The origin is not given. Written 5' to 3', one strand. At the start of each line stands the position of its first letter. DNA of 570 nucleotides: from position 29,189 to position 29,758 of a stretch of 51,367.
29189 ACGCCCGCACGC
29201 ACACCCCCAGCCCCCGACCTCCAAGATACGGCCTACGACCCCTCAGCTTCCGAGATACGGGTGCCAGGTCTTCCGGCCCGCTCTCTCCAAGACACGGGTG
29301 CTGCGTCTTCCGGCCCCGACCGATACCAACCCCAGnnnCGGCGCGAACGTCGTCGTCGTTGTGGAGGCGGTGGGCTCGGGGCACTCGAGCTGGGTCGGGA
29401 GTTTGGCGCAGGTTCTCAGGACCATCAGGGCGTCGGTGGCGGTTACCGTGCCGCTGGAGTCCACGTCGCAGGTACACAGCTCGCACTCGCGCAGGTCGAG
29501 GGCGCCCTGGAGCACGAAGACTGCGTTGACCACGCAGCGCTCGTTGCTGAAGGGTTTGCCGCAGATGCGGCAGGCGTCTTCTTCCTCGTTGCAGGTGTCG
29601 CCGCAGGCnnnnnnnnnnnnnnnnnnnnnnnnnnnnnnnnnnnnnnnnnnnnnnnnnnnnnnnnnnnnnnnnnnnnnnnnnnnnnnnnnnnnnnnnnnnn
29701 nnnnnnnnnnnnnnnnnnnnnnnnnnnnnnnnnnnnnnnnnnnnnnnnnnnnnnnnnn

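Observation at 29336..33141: Two tandem secreted proteins share a nearly identical 75-aa C-terminal module ending in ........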

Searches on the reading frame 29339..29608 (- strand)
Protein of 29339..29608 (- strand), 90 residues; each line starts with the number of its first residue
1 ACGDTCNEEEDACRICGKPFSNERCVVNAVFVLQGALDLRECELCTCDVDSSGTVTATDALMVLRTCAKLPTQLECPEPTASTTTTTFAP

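Call 6: search_protein_families(library=pfam, proteins=[window:29339-29572:-], max_evalue=1)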
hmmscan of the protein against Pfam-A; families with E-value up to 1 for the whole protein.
seq(78 aa): 2 families
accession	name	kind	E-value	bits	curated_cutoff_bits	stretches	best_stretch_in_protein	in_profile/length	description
PF00404.24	Dockerin_1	-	0.0033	18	22.9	1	36-54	3-21/57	Dockerin type I domain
PF14658.12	EF-hand_9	-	0.012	16.5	37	1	35-62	7-35/66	EF-hand domain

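Call 7: search_protein_families(library=ncbifam, proteins=[window:29339-29572:-], max_evalue=1)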
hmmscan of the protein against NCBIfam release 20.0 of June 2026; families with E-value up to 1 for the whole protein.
seq(78 aa): 1 family
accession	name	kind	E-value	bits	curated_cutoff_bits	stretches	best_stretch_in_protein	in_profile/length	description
TIGR00270.2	TIGR00270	equivalog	0.47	10.2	110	0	29-71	1-45/159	multiprotein bridging factor aMBF1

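Call 9: find_homologous_proteins(query=window:29339-29608:-, max_evalue=0.01)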
Query seq(90 aa): 1 candidates shared short words with the query, none scored E <= 0.01.

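Call 20: search_solved_structures(query=A1, max_evalue=10, show_alignments=3)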
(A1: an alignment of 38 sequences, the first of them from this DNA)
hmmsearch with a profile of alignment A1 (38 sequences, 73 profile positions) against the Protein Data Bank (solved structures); distinct sequences matched with E-value up to 10: 18.
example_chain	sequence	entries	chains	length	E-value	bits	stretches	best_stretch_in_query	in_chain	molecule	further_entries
5egb_A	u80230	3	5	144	0.00012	25.2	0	5-18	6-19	Histone-lysine N-methyltransferase PRDM9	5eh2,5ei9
5v3g_D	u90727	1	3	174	0.0002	24.4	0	5-18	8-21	PR domain zinc finger protein 9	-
1ohz_B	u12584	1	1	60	0.0036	20.4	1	30-60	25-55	ENDO-1,4-BETA-XYLANASE Y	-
2ccl_B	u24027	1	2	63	0.0076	19.4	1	30-60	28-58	ENDO-1,4-BETA-XYLANASE Y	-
1daq_A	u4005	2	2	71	0.064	16.4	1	42-61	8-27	ENDOGLUCANASE SS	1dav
2mte_A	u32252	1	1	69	0.064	16.4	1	42-61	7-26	Cellulose 1,4-beta-cellobiosidase (reducing end) CelS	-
4uyq_B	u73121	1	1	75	0.12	15.6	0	42-58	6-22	Cellulosomal scaffoldin adaptor protein B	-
4uyp_B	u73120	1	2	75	0.12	15.6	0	42-58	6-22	Cellulosomal scaffoldin adaptor protein B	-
9rjo_A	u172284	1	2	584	0.39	13.9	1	24-56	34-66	Iron hydrogenase 1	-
2kmk_A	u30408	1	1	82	0.54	13.5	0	3-18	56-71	Zinc finger protein Gfi-1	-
5lu0_A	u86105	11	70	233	0.59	13.3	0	23-45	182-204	Purine nucleoside phosphorylase DeoD-type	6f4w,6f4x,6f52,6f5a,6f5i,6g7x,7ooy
5mx4_A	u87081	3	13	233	0.61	13.3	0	23-45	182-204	Purine nucleoside phosphorylase DeoD-type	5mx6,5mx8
2kk8_A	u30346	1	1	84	0.95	12.7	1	13-38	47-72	Uncharacterized protein AT4g05270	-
3ul4_B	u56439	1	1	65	0.97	12.7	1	37-62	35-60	Cellulosome enzyme, dockerin type I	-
4fl4_A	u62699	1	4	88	1.1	12.5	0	41-60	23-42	Glycoside hydrolase family 9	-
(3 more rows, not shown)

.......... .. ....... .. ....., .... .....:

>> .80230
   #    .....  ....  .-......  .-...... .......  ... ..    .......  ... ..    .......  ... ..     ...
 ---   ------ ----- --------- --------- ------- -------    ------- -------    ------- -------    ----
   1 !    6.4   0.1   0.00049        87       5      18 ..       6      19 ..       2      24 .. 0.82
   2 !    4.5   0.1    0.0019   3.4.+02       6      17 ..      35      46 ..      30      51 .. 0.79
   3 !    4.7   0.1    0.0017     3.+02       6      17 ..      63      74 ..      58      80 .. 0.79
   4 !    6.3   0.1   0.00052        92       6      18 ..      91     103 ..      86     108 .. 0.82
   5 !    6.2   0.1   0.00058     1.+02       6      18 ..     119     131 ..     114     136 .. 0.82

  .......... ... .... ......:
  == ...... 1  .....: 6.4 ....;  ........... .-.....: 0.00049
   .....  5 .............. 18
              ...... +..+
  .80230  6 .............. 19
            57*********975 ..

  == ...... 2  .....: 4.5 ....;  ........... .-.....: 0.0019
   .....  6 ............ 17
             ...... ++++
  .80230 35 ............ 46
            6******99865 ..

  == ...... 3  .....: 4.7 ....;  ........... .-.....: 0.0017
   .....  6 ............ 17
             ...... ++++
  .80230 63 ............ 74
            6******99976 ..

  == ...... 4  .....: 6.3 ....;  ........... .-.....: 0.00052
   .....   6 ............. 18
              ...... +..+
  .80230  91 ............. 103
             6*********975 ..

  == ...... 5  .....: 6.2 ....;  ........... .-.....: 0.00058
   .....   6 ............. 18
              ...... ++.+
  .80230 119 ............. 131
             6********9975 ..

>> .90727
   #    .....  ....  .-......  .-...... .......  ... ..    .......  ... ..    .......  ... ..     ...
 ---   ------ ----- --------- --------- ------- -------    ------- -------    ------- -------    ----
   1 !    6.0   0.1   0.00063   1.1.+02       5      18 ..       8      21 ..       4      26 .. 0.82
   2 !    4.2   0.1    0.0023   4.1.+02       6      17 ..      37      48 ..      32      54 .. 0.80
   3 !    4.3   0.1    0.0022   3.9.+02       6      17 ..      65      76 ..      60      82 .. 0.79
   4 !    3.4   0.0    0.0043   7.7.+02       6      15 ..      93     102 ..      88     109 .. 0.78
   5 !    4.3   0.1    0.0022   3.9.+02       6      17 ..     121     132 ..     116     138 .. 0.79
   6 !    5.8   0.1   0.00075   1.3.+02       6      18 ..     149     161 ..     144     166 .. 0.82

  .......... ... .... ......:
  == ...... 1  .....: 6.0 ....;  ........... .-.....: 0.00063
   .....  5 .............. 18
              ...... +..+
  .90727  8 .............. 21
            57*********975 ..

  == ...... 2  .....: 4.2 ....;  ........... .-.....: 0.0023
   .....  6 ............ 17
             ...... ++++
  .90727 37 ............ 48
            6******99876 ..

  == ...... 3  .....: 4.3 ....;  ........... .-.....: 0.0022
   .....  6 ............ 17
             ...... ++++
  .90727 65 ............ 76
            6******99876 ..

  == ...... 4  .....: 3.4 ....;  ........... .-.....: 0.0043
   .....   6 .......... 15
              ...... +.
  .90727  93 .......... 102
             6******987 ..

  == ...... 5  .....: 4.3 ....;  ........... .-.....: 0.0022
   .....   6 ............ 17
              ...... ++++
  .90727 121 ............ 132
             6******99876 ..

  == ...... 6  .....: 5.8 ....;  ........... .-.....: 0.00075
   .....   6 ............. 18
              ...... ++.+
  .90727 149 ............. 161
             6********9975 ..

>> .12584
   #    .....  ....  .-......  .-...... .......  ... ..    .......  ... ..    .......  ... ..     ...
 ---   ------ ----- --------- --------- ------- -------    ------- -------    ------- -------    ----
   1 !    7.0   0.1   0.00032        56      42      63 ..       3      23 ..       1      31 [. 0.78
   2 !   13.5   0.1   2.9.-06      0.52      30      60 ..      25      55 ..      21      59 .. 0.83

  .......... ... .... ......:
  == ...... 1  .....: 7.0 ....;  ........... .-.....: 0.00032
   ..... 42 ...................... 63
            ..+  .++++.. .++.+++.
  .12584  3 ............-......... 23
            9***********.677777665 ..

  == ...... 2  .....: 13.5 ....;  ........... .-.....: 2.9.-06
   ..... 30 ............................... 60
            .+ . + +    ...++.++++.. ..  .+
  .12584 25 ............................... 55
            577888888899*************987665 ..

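Call 29: search_protein_representatives(alignment_id=A1)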
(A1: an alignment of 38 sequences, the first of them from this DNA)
Query: 38 sequences, 73 profile positions. Proteins with E-value up to 0.001 (for the whole library): 3962; up to 1e-10: 882; up to 1e-30: 1. The best 150 are listed.
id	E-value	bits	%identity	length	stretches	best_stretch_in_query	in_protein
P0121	7.6e-33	128.4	-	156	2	6-71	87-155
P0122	3.5e-30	119.8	-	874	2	6-71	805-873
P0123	1.6e-29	117.7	-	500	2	8-72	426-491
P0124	6.7e-29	115.8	-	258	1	1-72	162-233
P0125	1.3e-27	111.6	-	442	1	2-72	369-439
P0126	2.4e-27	110.7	-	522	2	6-72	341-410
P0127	2.4e-26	107.6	-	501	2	5-72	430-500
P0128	5.1e-26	106.5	-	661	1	1-72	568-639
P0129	4.1e-25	103.6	-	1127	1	2-72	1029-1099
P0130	4.9e-25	103.3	-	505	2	4-73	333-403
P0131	3.2e-24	100.7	-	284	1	2-72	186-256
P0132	5.3e-24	100.0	-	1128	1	1-71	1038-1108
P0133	3.7e-23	97.4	-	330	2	6-71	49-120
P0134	1.3e-21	92.4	-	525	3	9-72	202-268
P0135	7.5e-21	90.0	-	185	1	1-56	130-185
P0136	1.9e-20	88.7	-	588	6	15-62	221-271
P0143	7.1e-19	83.6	-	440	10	41-63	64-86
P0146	2.2e-18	82.1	-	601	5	18-67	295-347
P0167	1.6e-16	76.1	-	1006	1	2-71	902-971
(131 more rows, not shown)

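Call 31: predict_structure(alignment_id=A1)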
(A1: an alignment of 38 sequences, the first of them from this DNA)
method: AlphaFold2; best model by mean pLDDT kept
length: 73 residues; sequences in the alignment: 38
mean_pLDDT: 80.0   pTM: 0.65
mean pLDDT of the five models: 80.0, 77.1, 75.2, 73.9, 70.2
residues with pLDDT >= 90: 15; 70-90: 36; 50-70: 22; < 50: 0
segments of 3 or more residues with pLDDT < 50: none
pLDDT, mean of each block of 10 residues (from residue 1): 66 60 88 87 87 90 85 71
secondary structure, 60 per line:
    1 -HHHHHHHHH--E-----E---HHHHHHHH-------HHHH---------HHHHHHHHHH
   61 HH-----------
elements in order: H2-10 H23-30 H38-41 H51-62

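Call 37: fold_search(model_id=the predicted structure, library=pdb)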
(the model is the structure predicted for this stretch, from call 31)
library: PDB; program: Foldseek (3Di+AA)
matches with E <= 10: 20; with E <= 0.001: 0
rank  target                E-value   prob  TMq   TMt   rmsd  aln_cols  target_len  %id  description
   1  4uyq_B                5.4e-01  0.75  0.47  0.47   5.2        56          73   23  High resolution structure of the third cohesin ScaC in complex with the ScaB dockerin with a mutation in the C-termina (released 2015-04-15)
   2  2mte_MODEL_1_A        1.4e+00  0.35  0.52  0.55   5.7        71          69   18  Solution structure of Doc48S (released 2014-10-15)
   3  4uyp_B                2.5e+00  0.41  0.51  0.51   3.8        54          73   22  High resolution structure of the third cohesin ScaC in complex with the ScaB dockerin with a mutation in the N-termina (released 2015-04-15)
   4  5m2o_B                2.7e+00  0.20  0.43  0.42   4.7        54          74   20  R. flavefaciens' third ScaB cohesin in complex with a group 1 dockerin (released 2017-07-05)
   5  2ccl_B                2.9e+00  0.28  0.46  0.53   2.6        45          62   16  THE S45A, T46A MUTANT OF THE TYPE I COHESIN-DOCKERIN COMPLEX FROM THE CELLULOSOME OF CLOSTRIDIUM THERMOCELLUM (released 2007-02-13)
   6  4fl4_G                3.3e+00  0.16  0.49  0.53   5.7        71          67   13  Scaffoldin conformation and dynamics revealed by a ternary complex from the Clostridium thermocellum cellulosome (released 2012-06-27)
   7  4fl4_D                3.5e+00  0.23  0.48  0.53   3.8        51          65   16  Scaffoldin conformation and dynamics revealed by a ternary complex from the Clostridium thermocellum cellulosome (released 2012-06-27)
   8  3ul4_B                3.5e+00  0.18  0.41  0.46   3.4        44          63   27  Crystal structure of Coh-OlpA(Cthe_3080)-Doc918(Cthe_0918) complex: A novel type I Cohesin-Dockerin complex from Clost (released 2012-11-28)
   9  6c6u_I                5.5e+00  0.02  0.21  0.02  10.8        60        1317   18  CryoEM structure of E.coli RNA polymerase elongation complex bound with NusG (released 2018-07-25)
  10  4fl4_J                6.3e+00  0.16  0.49  0.53   3.7        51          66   16  Scaffoldin conformation and dynamics revealed by a ternary complex from the Clostridium thermocellum cellulosome (released 2012-06-27)
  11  5nrk_B                6.3e+00  0.15  0.47  0.50   5.1        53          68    9  Crystal structure of the sixth cohesin from Acetivibrio cellulolyticus' scaffoldin B in complex with Cel5 dockerin S15 (released 2018-01-31)
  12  4fl4_A                6.3e+00  0.11  0.50  0.53   5.1        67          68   16  Scaffoldin conformation and dynamics revealed by a ternary complex from the Clostridium thermocellum cellulosome (released 2012-06-27)
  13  4dh2_B                7.1e+00  0.18  0.48  0.49   2.6        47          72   13  Crystal structure of Coh-OlpC(Cthe_0452)-Doc435(Cthe_0435) complex: A novel type I Cohesin-Dockerin complex from Clost (released 2012-11-28)
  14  2vn6_B                7.1e+00  0.15  0.48  0.53   3.7        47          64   15  The Clostridium cellulolyticum dockerin displays a dual binding mode for its cohesin partner (released 2008-05-13)
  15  4dh2_D                7.6e+00  0.16  0.48  0.50   2.7        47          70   13  Crystal structure of Coh-OlpC(Cthe_0452)-Doc435(Cthe_0435) complex: A novel type I Cohesin-Dockerin complex from Clost (released 2012-11-28)
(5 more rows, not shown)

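Call 59: search_protein_families(library=pfam, proteins=[P0136, P0143, P0146, P0134, P0167], max_evalue=0.01)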
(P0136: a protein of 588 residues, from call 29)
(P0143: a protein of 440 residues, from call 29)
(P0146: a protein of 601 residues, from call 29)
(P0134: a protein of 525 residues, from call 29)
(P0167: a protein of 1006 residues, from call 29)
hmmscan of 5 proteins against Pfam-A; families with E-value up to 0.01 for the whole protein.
P0136 (588 aa): 5 families
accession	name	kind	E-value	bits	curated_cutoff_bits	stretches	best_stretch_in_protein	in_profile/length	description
PF00404.24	Dockerin_1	-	8.4e-54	180.1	22.9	5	110-166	2-56/57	Dockerin type I domain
PF00036.39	EF-hand_1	-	1.2e-09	37.5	25.4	0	286-303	9-26/29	EF hand domain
PF13405.12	EF-hand_6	-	2.7e-09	36.4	25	0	286-304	9-27/30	EF-hand domain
PF13202.12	EF-hand_5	-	3.7e-09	36.1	25.9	0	143-157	5-19/25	EF hand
PF13499.12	EF-hand_7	-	8.1e-08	33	30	0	279-328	4-57/67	EF-hand domain pair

P0143 (440 aa): 7 families
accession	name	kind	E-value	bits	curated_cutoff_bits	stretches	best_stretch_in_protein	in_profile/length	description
PF00404.24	Dockerin_1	-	2.1e-68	226.8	22.9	5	210-261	1-52/57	Dockerin type I domain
PF13405.12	EF-hand_6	-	8.4e-14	50.4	25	0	416-435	8-27/30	EF-hand domain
PF00036.39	EF-hand_1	-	3.5e-10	39.1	25.4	0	416-436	8-28/29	EF hand domain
PF13499.12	EF-hand_7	-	2e-08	34.9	30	0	313-355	12-58/67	EF-hand domain pair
PF13202.12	EF-hand_5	-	5.7e-08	32.3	25.9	0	415-429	6-20/25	EF hand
PF18755.6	RAMA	-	0.0061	16.9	35.2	0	208-260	19-63/107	Restriction Enzyme Adenine Methylase Associated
PF13517.12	FG-GAP_3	-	0.0097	16.9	26.9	0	117-144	31-56/61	FG-GAP-like repeat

P0146 (601 aa): 4 families
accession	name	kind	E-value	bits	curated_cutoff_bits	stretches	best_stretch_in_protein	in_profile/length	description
PF00404.24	Dockerin_1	-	1.5e-23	83.2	22.9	3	37-84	2-49/57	Dockerin type I domain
PF00963.24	Cohesin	-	2.7e-07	31.3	24.1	1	375-459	11-105/139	Cohesin domain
PF13405.12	EF-hand_6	-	0.0034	17.4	25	0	322-339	10-27/30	EF-hand domain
PF00036.39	EF-hand_1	-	0.0059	16.5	25.4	0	533-542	10-19/29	EF hand domain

P0134 (525 aa): 4 families
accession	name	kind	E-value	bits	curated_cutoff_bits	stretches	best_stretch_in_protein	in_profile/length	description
PF13405.12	EF-hand_6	-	0.00064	19.7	25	0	46-63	10-27/30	EF-hand domain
PF00404.24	Dockerin_1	-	0.0014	19.2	22.9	0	237-253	36-52/57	Dockerin type I domain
PF13202.12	EF-hand_5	-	0.005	16.7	25.9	0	470-483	9-22/25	EF hand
PF00036.39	EF-hand_1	-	0.005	16.7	25.4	0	468-484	8-24/29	EF hand domain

P0167 (1006 aa): 2 families
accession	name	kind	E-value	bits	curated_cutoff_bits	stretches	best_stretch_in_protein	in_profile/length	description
PF00200.28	Disintegrin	-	5.8e-06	27.4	35.1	1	313-354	34-75/75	Disintegrin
PF13948.11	DUF4215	-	0.00048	20.8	27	2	293-322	18-46/47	Domain of unknown function (DUF4215)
